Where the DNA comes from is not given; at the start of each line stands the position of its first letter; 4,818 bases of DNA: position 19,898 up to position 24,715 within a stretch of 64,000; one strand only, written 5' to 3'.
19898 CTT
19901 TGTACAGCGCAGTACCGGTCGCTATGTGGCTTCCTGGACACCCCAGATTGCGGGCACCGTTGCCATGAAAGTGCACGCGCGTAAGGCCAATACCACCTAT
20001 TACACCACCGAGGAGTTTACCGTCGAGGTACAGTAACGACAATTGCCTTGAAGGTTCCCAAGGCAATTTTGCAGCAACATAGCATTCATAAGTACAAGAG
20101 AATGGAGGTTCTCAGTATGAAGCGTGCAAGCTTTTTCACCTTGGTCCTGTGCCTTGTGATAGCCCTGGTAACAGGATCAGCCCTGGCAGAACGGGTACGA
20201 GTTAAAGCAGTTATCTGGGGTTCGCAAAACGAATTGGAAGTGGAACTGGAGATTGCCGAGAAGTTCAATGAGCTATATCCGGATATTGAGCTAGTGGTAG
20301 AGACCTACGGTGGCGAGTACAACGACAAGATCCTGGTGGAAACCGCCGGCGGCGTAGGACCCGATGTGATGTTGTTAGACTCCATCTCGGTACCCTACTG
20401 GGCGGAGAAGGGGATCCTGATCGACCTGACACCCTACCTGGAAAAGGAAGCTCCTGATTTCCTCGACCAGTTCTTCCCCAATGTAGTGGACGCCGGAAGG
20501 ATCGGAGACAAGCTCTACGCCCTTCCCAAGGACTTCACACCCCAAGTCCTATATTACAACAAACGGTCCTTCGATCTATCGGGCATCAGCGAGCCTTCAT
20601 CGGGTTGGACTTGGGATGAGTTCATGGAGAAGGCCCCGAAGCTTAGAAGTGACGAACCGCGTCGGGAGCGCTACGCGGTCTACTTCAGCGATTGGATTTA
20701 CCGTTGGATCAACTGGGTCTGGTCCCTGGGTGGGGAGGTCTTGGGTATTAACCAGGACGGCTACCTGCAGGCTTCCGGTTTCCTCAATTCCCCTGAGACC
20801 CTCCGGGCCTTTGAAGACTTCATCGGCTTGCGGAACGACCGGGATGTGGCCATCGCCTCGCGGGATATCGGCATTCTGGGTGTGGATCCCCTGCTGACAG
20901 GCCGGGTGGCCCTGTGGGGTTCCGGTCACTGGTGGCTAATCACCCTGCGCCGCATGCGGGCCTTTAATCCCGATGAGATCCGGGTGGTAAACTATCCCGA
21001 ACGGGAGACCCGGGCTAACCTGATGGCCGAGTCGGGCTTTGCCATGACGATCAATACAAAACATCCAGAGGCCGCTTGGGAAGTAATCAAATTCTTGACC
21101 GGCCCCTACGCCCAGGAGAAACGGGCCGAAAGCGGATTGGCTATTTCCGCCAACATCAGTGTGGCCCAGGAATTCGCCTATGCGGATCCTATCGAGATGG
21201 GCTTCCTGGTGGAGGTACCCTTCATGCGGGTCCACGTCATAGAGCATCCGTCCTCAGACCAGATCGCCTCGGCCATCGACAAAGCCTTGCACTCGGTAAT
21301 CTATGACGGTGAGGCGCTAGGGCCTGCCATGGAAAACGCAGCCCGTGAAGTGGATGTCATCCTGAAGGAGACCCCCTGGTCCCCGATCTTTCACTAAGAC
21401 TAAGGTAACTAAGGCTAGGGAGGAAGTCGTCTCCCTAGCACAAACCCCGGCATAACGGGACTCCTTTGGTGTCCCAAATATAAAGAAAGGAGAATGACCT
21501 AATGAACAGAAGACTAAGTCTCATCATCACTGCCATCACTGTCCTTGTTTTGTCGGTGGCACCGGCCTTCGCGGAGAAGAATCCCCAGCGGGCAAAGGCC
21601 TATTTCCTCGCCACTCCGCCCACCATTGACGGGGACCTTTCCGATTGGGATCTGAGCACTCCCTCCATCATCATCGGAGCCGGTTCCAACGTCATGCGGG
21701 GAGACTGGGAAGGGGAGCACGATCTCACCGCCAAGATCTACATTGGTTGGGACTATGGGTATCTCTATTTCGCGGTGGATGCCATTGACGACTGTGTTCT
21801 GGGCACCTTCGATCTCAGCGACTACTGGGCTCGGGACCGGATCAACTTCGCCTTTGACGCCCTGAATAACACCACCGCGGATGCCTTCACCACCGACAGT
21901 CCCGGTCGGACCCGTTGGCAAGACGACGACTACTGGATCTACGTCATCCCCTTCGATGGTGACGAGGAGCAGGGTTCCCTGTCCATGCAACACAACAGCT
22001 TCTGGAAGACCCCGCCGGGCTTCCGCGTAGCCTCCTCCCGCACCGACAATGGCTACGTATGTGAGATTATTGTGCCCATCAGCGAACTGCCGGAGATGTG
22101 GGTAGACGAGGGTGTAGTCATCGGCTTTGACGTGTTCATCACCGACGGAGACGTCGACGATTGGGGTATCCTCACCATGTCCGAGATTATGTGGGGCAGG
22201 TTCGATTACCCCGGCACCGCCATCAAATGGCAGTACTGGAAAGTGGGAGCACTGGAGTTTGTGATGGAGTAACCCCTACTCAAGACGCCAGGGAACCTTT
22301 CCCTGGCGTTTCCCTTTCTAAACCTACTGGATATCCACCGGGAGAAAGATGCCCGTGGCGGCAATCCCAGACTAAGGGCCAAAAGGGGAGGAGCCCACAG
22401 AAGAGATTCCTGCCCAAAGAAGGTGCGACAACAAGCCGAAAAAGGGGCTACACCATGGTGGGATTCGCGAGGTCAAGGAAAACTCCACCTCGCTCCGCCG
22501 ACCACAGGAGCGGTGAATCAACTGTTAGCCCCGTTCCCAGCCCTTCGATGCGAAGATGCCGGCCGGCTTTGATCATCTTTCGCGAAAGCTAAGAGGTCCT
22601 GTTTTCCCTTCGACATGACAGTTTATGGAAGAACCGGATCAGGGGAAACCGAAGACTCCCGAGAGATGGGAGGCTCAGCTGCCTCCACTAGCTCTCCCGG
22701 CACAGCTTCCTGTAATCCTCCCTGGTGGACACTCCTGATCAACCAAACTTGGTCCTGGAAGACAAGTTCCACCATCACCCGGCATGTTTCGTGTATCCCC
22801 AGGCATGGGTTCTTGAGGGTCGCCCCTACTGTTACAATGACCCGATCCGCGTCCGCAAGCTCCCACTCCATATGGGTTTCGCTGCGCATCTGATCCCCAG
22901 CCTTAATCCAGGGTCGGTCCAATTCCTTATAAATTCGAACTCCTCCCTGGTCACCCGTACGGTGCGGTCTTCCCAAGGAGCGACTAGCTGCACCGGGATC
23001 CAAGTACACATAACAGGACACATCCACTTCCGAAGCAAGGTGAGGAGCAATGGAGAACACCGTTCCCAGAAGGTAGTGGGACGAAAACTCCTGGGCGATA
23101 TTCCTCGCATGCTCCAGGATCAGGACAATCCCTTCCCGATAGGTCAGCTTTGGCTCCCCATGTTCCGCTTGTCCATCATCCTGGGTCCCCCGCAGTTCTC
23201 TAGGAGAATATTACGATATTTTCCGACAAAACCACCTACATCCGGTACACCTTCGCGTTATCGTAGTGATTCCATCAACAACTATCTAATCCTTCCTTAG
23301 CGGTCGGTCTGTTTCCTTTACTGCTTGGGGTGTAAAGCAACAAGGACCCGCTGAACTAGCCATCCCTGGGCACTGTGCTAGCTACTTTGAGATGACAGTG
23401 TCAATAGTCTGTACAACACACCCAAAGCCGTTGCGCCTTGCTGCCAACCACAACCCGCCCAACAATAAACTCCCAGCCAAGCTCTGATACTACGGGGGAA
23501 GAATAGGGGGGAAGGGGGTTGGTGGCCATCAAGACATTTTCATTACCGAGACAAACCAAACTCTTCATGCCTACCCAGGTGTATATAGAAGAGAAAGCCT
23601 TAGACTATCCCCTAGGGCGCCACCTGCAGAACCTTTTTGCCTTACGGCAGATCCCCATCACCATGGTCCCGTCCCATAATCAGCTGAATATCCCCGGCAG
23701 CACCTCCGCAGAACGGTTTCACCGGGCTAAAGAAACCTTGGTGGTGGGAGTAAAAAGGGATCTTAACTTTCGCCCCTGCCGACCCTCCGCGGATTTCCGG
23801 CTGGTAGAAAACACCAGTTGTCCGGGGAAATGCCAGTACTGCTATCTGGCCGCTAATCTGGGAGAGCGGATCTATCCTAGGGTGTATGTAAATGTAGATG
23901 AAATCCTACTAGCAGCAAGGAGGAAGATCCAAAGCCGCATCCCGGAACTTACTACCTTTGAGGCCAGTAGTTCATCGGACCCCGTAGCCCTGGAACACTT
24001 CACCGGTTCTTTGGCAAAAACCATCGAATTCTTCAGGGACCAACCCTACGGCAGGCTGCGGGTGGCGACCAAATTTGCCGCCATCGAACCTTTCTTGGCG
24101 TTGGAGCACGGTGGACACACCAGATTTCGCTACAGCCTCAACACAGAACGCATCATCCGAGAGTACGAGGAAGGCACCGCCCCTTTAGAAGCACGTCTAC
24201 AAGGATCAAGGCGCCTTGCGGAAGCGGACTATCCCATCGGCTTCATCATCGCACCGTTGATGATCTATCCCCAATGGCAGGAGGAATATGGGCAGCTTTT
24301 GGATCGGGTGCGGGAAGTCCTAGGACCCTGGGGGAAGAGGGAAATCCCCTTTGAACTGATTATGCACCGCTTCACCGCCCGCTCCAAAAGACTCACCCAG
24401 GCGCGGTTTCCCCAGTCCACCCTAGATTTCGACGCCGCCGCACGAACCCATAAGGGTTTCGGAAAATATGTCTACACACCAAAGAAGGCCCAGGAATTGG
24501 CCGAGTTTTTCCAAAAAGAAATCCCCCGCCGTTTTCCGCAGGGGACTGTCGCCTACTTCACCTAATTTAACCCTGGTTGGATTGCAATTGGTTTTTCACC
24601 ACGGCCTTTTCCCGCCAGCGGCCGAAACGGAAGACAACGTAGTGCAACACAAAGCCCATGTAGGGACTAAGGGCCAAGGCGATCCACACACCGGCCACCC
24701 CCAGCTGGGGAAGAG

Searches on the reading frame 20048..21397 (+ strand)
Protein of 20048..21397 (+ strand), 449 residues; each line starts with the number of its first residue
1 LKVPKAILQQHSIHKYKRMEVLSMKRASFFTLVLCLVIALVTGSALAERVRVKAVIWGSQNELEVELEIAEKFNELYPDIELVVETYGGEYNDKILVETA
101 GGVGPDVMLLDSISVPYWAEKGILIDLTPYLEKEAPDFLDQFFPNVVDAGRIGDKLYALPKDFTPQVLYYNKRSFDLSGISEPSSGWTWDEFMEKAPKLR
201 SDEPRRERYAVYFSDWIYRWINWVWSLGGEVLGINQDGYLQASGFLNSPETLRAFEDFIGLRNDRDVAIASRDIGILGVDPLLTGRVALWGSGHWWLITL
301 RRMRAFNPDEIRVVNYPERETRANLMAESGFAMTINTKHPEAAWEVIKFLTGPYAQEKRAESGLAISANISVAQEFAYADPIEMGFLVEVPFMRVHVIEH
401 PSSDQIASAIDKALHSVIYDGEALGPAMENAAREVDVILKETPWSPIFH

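Call 43: search_protein_families(library=pfam, proteins=[window:20048-21397:+], max_evalue=0.00001)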
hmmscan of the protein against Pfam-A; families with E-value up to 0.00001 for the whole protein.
window:20048-21397:+ (449 aa): 2 families
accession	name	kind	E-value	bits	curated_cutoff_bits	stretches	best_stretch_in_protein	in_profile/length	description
PF01547.30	SBP_bac_1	-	5.4e-34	119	26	1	68-356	12-306/307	Bacterial extracellular solute-binding protein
PF13416.11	SBP_bac_8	-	6.1e-26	92.3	27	1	68-379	1-272/279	Bacterial extracellular solute-binding protein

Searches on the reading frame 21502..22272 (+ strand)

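Call 43: search_protein_families(library=pfam, proteins=[window:21502-22272:+], max_evalue=0.00001)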
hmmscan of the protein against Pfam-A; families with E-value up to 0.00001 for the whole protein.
window:21502-22272:+ (256 aa): 1 family
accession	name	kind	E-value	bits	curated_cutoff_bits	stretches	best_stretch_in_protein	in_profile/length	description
PF06452.16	CBM9_1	-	9e-13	49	23.4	1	63-218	19-153/185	Carbohydrate family 9 binding domain-like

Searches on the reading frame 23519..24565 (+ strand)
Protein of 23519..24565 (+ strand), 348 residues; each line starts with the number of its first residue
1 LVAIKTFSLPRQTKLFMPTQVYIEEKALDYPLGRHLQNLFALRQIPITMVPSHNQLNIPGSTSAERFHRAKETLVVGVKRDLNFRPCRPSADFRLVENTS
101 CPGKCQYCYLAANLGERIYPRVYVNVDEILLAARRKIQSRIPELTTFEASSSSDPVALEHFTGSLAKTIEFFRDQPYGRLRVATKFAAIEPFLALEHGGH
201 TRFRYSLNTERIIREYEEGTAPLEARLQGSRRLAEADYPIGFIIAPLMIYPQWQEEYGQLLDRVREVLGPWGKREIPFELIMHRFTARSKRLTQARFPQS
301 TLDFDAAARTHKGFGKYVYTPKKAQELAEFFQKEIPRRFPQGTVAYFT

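Call 43: search_protein_families(library=pfam, proteins=[window:23519-24565:+], max_evalue=0.00001)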
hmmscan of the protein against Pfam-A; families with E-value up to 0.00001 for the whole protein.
window:23519-24565:+ (348 aa): 1 family
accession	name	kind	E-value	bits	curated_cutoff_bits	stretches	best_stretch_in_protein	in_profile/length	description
PF20903.3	SPL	-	1.6e-111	372.9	27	1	16-348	1-338/338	Spore photoproduct lyase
